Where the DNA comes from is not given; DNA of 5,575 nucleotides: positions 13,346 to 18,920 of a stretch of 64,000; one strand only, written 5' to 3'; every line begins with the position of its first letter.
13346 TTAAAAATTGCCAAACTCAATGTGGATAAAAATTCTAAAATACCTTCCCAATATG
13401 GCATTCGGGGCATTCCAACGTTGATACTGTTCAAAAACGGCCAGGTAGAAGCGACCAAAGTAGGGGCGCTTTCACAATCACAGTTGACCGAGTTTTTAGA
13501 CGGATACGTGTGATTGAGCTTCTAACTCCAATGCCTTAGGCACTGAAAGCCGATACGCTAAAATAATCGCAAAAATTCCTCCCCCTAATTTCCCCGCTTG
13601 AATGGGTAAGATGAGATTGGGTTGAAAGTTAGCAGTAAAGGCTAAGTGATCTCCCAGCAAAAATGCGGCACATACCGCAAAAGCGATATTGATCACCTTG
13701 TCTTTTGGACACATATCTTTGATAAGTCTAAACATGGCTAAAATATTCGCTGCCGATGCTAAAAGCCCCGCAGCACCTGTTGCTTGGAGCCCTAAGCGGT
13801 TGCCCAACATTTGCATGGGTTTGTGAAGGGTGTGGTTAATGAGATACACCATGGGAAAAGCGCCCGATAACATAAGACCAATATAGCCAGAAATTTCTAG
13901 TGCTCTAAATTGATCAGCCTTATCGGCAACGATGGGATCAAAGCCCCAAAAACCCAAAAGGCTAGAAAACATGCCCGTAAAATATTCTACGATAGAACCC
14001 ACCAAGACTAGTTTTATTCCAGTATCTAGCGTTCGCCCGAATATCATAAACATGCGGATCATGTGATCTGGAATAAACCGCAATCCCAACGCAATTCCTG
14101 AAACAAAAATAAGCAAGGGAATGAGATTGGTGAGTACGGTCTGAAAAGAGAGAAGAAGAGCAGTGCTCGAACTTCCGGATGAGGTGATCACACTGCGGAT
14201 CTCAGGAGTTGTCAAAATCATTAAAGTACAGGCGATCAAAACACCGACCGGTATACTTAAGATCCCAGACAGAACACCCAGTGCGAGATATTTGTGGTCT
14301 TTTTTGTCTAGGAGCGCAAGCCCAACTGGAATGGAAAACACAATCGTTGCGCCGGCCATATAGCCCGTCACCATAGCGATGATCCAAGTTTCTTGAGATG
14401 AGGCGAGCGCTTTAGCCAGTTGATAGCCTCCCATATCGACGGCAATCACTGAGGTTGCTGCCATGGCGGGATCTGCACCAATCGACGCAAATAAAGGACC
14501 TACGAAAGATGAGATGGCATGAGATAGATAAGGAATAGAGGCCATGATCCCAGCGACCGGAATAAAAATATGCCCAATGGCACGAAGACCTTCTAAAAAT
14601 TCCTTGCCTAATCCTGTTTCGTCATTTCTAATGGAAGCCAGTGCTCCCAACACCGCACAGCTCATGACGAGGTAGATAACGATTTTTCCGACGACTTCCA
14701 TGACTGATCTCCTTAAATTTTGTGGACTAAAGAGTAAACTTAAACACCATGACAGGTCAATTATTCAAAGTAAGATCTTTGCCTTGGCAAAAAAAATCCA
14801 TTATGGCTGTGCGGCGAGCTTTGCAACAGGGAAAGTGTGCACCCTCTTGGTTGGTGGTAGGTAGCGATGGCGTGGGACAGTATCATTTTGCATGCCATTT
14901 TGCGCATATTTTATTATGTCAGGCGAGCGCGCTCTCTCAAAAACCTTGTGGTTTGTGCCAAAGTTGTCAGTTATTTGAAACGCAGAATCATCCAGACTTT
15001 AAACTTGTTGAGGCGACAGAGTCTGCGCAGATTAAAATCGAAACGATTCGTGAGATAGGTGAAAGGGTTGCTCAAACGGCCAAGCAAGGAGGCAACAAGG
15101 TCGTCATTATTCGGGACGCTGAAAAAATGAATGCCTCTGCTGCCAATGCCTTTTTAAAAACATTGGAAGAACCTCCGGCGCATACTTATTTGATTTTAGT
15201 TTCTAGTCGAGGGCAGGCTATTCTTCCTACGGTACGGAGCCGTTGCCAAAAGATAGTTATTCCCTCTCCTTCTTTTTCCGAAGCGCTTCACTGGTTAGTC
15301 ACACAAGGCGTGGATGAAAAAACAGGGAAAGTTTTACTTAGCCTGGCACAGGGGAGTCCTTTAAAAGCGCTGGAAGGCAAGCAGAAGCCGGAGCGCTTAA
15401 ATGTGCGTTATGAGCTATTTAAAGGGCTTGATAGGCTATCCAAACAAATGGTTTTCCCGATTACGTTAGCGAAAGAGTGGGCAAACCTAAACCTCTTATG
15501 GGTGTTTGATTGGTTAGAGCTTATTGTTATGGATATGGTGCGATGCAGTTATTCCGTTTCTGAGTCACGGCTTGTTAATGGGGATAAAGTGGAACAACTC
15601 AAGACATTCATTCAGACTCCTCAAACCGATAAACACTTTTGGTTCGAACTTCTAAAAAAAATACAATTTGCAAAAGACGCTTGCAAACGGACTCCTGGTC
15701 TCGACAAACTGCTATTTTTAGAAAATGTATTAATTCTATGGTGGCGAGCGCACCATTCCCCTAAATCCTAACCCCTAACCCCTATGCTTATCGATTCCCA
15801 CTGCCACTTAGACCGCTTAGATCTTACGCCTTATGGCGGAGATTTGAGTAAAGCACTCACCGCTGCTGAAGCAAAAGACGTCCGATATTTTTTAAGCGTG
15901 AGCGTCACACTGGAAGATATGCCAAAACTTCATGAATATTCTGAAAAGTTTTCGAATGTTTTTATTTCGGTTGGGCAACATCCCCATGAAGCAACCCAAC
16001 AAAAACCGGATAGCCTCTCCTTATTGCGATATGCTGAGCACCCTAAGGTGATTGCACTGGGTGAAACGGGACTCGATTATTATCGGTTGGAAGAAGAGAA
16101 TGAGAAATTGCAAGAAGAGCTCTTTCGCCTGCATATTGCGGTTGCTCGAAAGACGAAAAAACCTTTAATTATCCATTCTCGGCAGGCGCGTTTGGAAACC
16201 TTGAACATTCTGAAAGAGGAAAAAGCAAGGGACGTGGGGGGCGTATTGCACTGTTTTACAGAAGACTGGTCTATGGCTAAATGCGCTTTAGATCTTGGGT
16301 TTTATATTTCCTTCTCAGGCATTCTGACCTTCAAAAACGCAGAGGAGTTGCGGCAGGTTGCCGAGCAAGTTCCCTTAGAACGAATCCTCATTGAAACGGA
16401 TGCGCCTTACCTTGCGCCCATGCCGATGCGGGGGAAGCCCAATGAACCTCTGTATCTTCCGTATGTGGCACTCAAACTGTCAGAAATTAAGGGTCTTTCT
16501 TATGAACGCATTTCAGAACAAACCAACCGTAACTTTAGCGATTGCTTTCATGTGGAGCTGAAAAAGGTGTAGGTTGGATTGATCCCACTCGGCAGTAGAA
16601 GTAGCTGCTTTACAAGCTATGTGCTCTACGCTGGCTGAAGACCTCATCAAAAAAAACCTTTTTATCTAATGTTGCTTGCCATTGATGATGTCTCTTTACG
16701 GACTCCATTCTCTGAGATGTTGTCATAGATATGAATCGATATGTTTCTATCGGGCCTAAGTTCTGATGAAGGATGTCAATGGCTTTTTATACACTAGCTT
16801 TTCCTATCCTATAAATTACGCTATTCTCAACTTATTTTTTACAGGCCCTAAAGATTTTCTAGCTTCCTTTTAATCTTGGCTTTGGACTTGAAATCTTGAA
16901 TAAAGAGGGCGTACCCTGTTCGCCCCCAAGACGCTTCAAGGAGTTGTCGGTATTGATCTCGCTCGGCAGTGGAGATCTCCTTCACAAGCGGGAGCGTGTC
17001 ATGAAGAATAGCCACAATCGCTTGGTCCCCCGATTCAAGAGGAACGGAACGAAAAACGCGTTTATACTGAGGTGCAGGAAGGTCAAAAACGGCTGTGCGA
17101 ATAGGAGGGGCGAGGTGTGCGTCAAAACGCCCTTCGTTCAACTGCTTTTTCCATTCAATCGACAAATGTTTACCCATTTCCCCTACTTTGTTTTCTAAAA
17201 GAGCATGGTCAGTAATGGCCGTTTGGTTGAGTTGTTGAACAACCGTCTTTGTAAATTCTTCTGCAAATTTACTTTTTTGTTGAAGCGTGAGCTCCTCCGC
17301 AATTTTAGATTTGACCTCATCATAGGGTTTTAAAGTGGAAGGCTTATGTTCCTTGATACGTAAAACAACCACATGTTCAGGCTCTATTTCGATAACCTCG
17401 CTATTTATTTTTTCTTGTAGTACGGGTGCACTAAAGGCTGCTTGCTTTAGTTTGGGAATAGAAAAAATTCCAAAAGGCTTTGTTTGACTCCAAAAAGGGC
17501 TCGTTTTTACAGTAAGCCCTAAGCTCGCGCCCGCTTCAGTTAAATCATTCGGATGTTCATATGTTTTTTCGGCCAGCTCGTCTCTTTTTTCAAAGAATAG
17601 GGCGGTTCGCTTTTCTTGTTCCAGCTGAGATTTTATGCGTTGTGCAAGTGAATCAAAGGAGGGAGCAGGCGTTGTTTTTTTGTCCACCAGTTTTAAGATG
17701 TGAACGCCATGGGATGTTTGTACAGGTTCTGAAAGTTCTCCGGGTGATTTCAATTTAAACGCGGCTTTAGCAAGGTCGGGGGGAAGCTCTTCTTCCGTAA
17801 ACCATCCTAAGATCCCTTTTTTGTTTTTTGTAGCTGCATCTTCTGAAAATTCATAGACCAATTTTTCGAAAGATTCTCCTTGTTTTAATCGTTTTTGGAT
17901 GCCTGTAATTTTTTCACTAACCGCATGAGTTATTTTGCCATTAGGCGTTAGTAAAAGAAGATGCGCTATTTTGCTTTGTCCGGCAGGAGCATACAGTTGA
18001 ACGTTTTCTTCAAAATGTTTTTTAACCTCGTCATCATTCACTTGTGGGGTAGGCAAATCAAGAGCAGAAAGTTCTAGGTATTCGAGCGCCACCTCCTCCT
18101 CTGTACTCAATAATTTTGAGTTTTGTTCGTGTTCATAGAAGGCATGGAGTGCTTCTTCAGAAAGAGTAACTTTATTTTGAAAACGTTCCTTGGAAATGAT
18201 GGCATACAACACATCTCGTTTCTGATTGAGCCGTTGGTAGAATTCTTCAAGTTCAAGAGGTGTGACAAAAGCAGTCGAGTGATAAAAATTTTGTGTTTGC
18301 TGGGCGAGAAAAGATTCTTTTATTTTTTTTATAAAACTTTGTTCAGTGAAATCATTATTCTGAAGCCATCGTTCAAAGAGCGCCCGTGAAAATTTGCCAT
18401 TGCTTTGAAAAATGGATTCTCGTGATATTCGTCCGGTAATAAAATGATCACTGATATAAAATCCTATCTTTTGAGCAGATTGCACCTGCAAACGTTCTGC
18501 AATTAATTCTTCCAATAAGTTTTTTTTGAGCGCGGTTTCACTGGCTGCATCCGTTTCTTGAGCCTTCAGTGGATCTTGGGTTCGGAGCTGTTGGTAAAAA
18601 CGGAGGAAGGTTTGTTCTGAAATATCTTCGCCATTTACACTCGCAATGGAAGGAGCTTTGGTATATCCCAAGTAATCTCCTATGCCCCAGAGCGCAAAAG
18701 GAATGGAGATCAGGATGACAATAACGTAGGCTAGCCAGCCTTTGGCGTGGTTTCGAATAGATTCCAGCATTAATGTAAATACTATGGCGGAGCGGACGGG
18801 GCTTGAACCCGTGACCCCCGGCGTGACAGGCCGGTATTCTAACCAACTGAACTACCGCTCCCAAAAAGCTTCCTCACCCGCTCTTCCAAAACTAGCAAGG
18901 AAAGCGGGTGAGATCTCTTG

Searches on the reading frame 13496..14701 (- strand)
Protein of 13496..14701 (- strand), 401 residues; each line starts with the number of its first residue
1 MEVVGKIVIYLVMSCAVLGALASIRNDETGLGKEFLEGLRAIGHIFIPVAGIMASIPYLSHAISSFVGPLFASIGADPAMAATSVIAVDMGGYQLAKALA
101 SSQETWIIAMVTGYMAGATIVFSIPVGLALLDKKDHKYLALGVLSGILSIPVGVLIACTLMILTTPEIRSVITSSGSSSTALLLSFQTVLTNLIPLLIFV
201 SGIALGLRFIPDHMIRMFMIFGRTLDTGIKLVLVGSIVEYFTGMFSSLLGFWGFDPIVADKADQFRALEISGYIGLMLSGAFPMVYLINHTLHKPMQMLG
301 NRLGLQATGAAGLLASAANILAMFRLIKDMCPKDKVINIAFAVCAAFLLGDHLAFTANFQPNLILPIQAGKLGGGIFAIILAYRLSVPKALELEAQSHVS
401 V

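Call 24: search_protein_families(library=pfam, proteins=[window:13496-14701:-], max_evalue=0.001)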
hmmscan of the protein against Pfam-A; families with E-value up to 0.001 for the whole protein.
window:13496-14701:- (401 aa): 1 family
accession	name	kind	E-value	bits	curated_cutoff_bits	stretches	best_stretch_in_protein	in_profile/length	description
PF04346.18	EutH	-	1.3e-120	403.3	25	1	5-384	2-350/351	Ethanolamine utilisation protein, EutH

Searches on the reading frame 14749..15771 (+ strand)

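Call 24: search_protein_families(library=pfam, proteins=[window:14749-15771:+], max_evalue=0.001)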
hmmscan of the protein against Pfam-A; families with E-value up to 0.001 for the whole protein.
window:14749-15771:+ (340 aa): 2 families
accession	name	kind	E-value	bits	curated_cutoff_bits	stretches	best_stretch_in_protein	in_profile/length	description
PF13177.12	DNA_pol3_delta2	-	2.6e-49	167.7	27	1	14-173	2-159/161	DNA polymerase III, delta subunit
PF09115.15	DNApol3-delta_C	-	7.6e-09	36.5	21.7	1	215-331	2-115/117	DNA polymerase III, delta subunit, C terminal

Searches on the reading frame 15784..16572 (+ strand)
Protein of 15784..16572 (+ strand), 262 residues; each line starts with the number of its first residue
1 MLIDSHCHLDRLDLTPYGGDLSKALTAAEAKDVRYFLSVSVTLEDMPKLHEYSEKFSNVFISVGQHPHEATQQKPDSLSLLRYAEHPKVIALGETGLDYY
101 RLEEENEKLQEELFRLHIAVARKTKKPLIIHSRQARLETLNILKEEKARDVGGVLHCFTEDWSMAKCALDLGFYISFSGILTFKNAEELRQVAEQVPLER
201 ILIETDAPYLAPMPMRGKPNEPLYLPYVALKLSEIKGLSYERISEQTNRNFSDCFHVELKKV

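Call 66: search_protein_families(library=pfam, proteins=[window:15784-16572:+], max_evalue=0.001)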
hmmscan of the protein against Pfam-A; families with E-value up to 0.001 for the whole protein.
window:15784-16572:+ (262 aa): 1 family
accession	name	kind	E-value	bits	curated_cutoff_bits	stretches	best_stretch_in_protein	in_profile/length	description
PF01026.27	TatD_DNase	-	2.9e-84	282.9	27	1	3-256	1-253/253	TatD related DNase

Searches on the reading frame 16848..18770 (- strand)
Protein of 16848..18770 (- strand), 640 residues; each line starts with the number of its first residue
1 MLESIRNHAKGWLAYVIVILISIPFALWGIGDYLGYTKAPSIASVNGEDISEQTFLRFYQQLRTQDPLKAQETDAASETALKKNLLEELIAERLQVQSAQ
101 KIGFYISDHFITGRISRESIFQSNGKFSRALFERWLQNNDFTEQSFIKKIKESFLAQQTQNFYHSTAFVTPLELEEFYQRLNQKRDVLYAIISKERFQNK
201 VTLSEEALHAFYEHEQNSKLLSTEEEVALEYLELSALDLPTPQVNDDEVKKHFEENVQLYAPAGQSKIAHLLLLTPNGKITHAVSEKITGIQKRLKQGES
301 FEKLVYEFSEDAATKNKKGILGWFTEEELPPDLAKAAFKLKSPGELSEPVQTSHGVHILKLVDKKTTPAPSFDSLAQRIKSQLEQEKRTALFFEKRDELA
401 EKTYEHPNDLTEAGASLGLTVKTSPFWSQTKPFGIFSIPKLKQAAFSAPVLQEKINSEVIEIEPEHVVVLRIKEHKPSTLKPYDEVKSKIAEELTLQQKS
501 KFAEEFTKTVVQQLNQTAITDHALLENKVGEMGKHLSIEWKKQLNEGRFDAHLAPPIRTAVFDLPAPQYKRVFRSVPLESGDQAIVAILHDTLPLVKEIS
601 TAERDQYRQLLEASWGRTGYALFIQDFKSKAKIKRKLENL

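Call 24: search_protein_families(library=pfam, proteins=[window:16848-18770:-], max_evalue=0.001)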
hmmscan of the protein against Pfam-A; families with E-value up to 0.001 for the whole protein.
window:16848-18770:- (640 aa): 6 families
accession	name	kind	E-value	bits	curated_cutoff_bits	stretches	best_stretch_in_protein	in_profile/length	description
PF13624.11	SurA_N_3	-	2e-36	125.7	27.2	1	1-159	1-161/162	SurA-like N-terminal domain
PF13623.11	SurA_N_2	-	1.2e-25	90.5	28.5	1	2-135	1-144/145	SurA-like N-terminal domain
PF00639.27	Rotamase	-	4.3e-24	85.8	21.7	1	270-362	1-96/97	PPIC-type PPIASE domain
PF13616.12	Rotamase_3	-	1.9e-17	64.3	22.5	1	262-365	13-116/116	PPIC-type PPIASE domain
PF13145.12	Rotamase_2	-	1e-13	52.6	27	1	244-373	1-117/121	PPIC-type PPIASE domain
PF09312.16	SurA_N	-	6.8e-08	33.1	30.8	1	44-158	7-116/118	SurA N-terminal domain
